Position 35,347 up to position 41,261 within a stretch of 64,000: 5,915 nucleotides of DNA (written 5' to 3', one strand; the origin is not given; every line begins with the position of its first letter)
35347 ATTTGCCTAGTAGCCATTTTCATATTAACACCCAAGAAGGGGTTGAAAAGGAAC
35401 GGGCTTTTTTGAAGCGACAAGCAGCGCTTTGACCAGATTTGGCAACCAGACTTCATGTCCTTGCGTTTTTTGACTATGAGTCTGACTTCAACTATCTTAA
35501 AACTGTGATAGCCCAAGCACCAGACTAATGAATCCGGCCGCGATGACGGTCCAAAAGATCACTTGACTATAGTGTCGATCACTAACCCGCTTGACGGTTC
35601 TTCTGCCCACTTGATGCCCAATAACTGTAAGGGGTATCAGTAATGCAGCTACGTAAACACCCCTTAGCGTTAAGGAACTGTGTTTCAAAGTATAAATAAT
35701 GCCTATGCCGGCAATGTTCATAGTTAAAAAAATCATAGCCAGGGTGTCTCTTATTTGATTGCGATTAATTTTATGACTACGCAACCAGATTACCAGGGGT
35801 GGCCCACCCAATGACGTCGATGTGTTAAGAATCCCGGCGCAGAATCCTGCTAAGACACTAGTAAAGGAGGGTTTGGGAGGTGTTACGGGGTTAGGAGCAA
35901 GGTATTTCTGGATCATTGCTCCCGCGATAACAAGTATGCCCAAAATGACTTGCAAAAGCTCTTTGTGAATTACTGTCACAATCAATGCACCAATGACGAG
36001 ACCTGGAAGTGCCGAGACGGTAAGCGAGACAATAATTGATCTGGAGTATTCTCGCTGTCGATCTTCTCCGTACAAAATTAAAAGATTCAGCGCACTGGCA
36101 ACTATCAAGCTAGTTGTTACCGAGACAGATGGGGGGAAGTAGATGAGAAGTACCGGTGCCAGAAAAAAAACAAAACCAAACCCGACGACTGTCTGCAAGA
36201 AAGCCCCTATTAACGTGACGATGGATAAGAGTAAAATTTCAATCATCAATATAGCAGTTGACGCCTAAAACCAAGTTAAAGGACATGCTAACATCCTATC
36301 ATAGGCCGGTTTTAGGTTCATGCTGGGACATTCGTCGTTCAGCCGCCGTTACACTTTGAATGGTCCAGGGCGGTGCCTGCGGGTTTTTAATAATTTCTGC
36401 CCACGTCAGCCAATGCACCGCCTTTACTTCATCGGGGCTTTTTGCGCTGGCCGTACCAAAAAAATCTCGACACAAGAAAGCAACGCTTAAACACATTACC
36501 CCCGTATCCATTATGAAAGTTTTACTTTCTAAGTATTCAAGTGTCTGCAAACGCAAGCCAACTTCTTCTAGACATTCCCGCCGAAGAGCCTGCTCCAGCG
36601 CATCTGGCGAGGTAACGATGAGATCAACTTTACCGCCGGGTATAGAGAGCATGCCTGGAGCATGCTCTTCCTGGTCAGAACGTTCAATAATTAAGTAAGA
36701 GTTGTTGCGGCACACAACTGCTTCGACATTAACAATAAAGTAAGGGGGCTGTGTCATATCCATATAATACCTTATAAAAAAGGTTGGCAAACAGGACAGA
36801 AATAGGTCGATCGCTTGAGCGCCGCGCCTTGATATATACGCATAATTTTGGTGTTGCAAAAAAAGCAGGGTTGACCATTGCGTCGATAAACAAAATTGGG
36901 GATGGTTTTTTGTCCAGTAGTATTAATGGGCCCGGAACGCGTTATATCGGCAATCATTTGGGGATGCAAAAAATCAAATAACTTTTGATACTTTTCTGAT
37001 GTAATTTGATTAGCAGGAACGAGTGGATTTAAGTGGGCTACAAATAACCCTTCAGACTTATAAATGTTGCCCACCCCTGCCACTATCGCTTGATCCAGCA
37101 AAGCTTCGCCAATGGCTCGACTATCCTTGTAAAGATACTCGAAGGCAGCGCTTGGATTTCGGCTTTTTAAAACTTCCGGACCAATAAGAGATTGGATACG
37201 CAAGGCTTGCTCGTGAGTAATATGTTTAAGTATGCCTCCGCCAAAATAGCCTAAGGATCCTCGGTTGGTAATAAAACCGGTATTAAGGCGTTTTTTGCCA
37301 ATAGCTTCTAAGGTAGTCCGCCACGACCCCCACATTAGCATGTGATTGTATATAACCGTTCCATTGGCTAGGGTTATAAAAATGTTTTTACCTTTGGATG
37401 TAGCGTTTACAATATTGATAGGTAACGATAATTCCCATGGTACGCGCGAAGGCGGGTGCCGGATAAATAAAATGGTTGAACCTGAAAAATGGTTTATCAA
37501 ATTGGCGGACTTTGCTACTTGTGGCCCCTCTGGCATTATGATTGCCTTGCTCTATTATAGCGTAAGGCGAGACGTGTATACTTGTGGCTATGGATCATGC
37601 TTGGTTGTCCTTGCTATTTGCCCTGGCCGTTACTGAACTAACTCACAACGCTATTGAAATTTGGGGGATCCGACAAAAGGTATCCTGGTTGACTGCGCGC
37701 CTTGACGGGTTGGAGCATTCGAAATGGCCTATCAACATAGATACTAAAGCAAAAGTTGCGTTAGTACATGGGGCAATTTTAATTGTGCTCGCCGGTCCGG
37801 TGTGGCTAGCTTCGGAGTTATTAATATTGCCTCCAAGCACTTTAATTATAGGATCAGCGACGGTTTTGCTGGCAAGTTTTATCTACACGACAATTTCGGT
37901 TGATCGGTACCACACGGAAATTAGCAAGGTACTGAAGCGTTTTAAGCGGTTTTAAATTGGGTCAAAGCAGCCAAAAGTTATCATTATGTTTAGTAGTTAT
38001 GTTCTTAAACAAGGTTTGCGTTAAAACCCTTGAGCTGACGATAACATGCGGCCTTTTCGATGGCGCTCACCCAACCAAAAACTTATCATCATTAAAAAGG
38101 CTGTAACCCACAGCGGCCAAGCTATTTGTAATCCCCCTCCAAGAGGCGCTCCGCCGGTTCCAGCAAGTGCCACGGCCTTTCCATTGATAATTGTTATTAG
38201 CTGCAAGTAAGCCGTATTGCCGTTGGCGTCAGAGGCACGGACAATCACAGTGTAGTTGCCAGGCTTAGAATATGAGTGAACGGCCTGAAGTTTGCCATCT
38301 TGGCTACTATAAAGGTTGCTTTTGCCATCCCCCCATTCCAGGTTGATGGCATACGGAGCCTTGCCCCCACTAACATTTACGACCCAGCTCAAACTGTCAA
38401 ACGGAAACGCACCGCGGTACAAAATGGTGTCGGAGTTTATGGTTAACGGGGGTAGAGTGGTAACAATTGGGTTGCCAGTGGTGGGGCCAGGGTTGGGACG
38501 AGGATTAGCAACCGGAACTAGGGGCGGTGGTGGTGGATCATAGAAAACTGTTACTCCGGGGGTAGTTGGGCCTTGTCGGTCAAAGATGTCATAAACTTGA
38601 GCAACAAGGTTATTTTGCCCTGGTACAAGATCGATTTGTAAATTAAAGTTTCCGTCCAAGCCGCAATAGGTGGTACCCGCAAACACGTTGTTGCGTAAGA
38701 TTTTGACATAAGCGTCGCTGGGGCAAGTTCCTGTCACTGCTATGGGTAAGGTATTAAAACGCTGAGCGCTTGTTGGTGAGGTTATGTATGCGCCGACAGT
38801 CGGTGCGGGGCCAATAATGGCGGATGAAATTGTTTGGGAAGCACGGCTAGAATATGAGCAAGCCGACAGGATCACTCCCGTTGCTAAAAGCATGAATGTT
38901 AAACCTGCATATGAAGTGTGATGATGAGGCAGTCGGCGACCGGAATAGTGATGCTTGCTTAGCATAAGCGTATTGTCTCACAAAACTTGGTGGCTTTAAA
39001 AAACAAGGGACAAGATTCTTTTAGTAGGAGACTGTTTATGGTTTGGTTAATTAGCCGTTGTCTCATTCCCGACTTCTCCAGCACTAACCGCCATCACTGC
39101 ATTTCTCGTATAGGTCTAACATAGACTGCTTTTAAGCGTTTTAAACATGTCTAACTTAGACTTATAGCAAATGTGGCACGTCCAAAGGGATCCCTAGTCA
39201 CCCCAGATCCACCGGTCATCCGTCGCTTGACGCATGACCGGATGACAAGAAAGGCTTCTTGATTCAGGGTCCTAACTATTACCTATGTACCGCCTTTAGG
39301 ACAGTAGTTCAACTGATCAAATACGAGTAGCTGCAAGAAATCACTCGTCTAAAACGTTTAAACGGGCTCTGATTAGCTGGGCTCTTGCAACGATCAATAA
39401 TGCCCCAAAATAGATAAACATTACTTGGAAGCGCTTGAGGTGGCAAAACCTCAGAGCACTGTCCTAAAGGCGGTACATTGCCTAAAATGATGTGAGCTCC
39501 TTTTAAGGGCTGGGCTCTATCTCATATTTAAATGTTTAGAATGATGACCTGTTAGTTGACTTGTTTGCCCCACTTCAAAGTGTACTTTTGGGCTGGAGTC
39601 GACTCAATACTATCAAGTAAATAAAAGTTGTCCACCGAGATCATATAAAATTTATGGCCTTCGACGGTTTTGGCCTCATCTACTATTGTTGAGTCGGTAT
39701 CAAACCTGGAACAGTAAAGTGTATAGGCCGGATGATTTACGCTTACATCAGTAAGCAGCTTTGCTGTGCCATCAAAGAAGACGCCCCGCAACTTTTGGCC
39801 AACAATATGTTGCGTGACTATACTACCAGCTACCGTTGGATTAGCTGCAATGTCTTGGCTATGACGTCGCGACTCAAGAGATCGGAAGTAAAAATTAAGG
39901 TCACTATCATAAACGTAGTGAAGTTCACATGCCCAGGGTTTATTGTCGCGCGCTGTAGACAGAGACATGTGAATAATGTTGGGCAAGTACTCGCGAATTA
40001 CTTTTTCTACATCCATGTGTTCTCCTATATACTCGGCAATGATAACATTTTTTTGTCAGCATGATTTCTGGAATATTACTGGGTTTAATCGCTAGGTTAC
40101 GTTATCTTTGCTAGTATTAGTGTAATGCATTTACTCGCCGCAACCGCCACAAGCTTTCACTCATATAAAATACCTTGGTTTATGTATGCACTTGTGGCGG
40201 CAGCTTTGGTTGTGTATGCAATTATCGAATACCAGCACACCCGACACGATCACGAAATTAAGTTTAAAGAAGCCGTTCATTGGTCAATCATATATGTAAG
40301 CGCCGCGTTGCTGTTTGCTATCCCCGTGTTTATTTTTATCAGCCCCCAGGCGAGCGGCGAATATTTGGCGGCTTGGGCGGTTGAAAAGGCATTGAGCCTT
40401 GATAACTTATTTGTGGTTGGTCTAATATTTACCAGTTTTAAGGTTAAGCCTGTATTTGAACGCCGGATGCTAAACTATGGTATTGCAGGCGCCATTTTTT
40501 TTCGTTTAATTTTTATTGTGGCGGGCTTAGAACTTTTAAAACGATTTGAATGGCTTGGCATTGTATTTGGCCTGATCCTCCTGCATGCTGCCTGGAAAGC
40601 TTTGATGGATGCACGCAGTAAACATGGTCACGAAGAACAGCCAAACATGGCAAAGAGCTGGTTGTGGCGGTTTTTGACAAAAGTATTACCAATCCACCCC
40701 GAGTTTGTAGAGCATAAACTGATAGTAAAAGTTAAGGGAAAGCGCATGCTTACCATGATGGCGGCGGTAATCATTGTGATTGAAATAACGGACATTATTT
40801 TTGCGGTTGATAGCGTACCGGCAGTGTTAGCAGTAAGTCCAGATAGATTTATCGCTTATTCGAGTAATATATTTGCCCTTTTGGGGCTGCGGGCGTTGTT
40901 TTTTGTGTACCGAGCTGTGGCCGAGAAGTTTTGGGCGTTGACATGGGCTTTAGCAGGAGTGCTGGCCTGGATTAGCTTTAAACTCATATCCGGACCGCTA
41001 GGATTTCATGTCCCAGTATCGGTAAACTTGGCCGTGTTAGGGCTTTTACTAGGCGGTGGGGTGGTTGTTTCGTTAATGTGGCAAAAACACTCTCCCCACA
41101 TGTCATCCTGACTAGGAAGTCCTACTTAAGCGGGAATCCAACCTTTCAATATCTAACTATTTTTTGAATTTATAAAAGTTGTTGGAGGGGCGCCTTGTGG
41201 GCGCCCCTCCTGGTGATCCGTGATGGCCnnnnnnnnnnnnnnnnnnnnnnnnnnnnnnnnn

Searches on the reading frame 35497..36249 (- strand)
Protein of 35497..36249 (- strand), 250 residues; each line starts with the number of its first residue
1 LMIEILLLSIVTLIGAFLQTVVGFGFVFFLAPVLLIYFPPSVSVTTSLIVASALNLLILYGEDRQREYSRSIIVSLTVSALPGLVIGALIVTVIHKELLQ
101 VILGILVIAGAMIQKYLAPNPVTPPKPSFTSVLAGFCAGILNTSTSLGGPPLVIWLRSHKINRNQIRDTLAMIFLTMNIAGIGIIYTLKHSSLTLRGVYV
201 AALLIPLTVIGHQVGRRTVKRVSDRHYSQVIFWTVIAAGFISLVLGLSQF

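Call 60: search_protein_families(library=pfam, proteins=[window:35497-36249:-], max_evalue=0.0001)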
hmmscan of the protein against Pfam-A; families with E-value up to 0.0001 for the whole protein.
window:35497-36249:- (250 aa): 1 family
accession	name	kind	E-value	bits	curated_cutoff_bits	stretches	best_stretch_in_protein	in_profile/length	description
PF01925.25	TauE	-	2.2e-28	100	32.6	1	10-239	3-234/237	Sulfite exporter TauE/SafE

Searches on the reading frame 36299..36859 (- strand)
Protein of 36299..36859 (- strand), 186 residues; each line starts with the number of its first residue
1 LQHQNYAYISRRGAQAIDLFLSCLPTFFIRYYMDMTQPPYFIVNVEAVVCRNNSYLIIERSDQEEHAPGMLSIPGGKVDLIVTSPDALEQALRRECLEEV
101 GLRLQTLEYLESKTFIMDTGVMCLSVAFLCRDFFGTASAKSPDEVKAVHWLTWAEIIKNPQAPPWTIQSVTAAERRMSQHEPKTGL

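Call 42: search_protein_families(library=pfam, proteins=[window:36299-36859:-], max_evalue=0.01)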
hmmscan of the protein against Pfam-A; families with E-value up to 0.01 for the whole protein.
window:36299-36859:- (186 aa): 2 families
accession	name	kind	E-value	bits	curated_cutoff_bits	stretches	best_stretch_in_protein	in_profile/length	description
PF00293.34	NUDIX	-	1.2e-13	51.7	21.1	1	44-164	5-125/134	NUDIX domain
PF14815.12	NUDIX_4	-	0.0056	16.9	35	1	48-157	5-99/113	NUDIX domain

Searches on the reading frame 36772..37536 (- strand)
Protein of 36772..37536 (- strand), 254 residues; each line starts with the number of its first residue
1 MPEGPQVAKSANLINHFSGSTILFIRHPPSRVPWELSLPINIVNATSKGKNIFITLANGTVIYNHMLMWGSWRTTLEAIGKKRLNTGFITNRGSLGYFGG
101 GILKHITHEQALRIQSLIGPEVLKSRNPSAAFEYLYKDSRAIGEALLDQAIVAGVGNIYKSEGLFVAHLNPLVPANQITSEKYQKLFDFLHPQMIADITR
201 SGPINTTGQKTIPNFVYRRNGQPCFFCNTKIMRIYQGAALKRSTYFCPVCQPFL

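Call 42: search_protein_families(library=pfam, proteins=[window:36772-37536:-], max_evalue=0.01)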
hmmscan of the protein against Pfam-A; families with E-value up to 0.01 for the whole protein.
window:36772-37536:- (254 aa): 2 families
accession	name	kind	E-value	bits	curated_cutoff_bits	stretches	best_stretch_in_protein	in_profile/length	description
PF06831.19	H2TH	-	9.8e-17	61.2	34.7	1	119-190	2-74/93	Formamidopyrimidine-DNA glycosylase H2TH domain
PF01149.29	Fapy_DNA_glyco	-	0.00044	21.3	25.5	1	1-75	1-85/117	Formamidopyrimidine-DNA glycosylase N-terminal domain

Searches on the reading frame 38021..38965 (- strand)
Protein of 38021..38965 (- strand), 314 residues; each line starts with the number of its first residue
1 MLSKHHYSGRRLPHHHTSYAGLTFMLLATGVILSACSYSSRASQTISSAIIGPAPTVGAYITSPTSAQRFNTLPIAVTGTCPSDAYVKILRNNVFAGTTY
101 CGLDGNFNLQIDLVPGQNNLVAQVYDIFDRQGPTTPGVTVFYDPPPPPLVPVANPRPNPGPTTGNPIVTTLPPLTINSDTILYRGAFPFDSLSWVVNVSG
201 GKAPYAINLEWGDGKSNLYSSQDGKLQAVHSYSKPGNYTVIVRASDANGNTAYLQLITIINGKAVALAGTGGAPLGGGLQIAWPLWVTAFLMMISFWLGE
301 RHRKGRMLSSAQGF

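Call 42: search_protein_families(library=pfam, proteins=[window:38021-38965:-], max_evalue=0.01)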
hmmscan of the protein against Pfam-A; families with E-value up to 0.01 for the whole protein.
window:38021-38965:- (314 aa): 5 families
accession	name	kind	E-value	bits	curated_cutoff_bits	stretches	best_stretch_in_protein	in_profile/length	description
PF00801.26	PKD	-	5.5e-06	26.7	23.5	1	208-251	33-72/80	PKD domain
PF09136.16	Glucodextran_B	-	5e-05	23.6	27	1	61-126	5-67/83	Glucodextranase, domain B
PF18911.6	PKD_4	-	0.00012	22.5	27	1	208-253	38-77/85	PKD domain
PF13750.12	Big_3_3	-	0.0025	17.9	27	1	112-252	11-138/157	Bacterial Ig-like domain (group 3)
PF07495.19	Y_Y_Y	-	0.0065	16.8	26.6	0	225-254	28-56/65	Y_Y_Y domain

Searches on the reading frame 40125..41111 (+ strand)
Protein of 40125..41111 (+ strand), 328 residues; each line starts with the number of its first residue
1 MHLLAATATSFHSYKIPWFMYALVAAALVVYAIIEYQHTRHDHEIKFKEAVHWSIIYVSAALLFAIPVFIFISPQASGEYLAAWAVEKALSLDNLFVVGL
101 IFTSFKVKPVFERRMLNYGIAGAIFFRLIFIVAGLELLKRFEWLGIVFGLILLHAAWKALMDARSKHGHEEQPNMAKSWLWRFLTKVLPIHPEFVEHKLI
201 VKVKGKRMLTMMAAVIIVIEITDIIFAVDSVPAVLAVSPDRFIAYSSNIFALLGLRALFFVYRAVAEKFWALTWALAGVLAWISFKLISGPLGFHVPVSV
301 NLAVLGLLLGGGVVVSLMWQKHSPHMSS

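Call 17: find_related_loci(query=window:40125-41111:+, collection=genome_contigs, flank=10000)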
Query window:40125-41111:+ (328 aa) in genome_contigs; peptide patterns used: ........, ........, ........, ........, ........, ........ (x = any residue, [..] = any of these).
273 stretches matched a pattern; 23 encode a relative of the query (tblastn E <= 1e-3); 23 distinct loci.
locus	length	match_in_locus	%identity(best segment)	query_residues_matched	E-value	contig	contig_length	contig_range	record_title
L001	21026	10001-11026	63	2-328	9e-136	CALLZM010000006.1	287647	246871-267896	MAG TPA_asm: uncultured Candidatus Saccharibacteria bacterium isolate SRR2107182_bin.106_CONCOCT_v1.1_MAG genome assembl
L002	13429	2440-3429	64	1-321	3e-134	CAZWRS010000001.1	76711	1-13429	MAG TPA_asm: uncultured Candidatus Saccharibacteria bacterium isolate SRP144015_co1_75 genome assembly, contig: NODE_173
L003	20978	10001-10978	61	1-327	2e-127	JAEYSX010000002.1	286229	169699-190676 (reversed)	MAG: Candidatus Parcubacteria bacterium isolate OH_CBlB_112 k127_2884060, whole genome shotgun sequence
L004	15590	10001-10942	61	4-318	3e-121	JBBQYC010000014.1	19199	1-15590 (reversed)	MAG: Candidatus Saccharimonadales bacterium isolate Co_metawrap_2145 Cmw_2145_k141_15336730_length_19199_cov_11.9977, wh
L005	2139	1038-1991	61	6-324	4e-128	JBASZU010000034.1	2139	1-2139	MAG: Candidatus Saccharimonadales bacterium isolate MFD10491_ilm_asm_bin31 k127_47953, whole genome shotgun sequence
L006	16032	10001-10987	58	1-328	1e-112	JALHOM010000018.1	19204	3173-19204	MAG: Candidatus Saccharibacteria bacterium isolate bin.149_sub c_000000011623, whole genome shotgun sequence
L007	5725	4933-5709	41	22-287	3e-53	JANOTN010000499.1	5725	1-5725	MAG: Ilumatobacteraceae bacterium isolate VAR_39_metabat_292 VAR_39_k141_2255401, whole genome shotgun sequence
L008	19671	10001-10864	39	22-317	3e-52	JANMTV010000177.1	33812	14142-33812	MAG: Ilumatobacteraceae bacterium isolate SOY_29_concoct_399_sub SOY_29_k141_1618151, whole genome shotgun sequence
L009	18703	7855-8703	39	3-287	2e-50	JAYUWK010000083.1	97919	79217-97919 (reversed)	MAG: Actinomycetota bacterium isolate GL124_UP_metabat_89 GL124_UP_metabat_89_82, whole genome shotgun sequence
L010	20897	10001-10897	34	18-323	2e-50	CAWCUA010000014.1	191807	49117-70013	MAG: uncultured Actinomycetota bacterium isolate MFD05442.bin.3.225 genome assembly, contig: contig_6923, whole genome s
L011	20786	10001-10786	38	36-305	3e-49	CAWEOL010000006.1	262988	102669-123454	MAG: Ilumatobacteraceae bacterium isolate MFD02242.bin.2.79 genome assembly, contig: contig_25352, whole genome shotgun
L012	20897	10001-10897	35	18-323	7e-49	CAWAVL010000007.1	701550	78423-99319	MAG: uncultured Actinomycetota bacterium isolate MFD05684.bin.1.309 genome assembly, contig: contig_18361, whole genome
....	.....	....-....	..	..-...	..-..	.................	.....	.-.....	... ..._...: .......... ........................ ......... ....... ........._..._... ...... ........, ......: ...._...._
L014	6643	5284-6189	34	40-325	6e-48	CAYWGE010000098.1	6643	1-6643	MAG TPA_asm: uncultured Pseudomonadota bacterium isolate SRP342105_co2_90 genome assembly, contig: NODE_13041_length_664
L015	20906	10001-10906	34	40-325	7e-48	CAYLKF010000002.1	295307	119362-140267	MAG TPA_asm: uncultured Pseudomonadota bacterium isolate binchicken_co105_414 genome assembly, contig: NODE_25_length_29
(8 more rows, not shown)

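Call 53: find_related_loci(query=window:40125-41111:+, collection=metagenome_contigs, flank=10000)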
Query window:40125-41111:+ (328 aa) in metagenome_contigs; peptide patterns used: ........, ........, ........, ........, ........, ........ (x = any residue, [..] = any of these).
382 stretches matched a pattern; 35 encode a relative of the query (tblastn E <= 1e-3); 35 distinct loci.
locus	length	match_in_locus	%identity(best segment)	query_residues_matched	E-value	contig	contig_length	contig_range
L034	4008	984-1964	63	1-328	2e-124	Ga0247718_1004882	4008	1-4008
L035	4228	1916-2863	60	5-321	2e-121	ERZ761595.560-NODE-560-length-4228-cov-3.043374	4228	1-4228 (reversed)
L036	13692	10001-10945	37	1-322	3e-56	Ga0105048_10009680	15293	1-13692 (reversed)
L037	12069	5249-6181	37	5-322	6e-56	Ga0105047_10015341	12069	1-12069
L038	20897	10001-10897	34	18-323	3e-50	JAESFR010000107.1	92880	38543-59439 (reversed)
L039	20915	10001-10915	35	40-327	4e-50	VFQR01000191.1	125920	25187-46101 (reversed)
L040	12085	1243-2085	35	33-322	2e-49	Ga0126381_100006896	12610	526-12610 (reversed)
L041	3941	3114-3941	35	33-317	2e-49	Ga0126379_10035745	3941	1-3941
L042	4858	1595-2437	35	33-322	2e-49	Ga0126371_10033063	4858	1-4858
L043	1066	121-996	36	23-321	2e-52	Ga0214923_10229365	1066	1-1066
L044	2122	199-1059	37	22-316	5e-50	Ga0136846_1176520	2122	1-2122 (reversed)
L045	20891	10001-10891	35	40-318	1e-48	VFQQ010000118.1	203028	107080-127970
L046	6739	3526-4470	36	18-327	1e-47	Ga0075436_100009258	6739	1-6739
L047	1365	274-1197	35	18-322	2e-49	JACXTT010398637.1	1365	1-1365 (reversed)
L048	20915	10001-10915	34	40-328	1e-47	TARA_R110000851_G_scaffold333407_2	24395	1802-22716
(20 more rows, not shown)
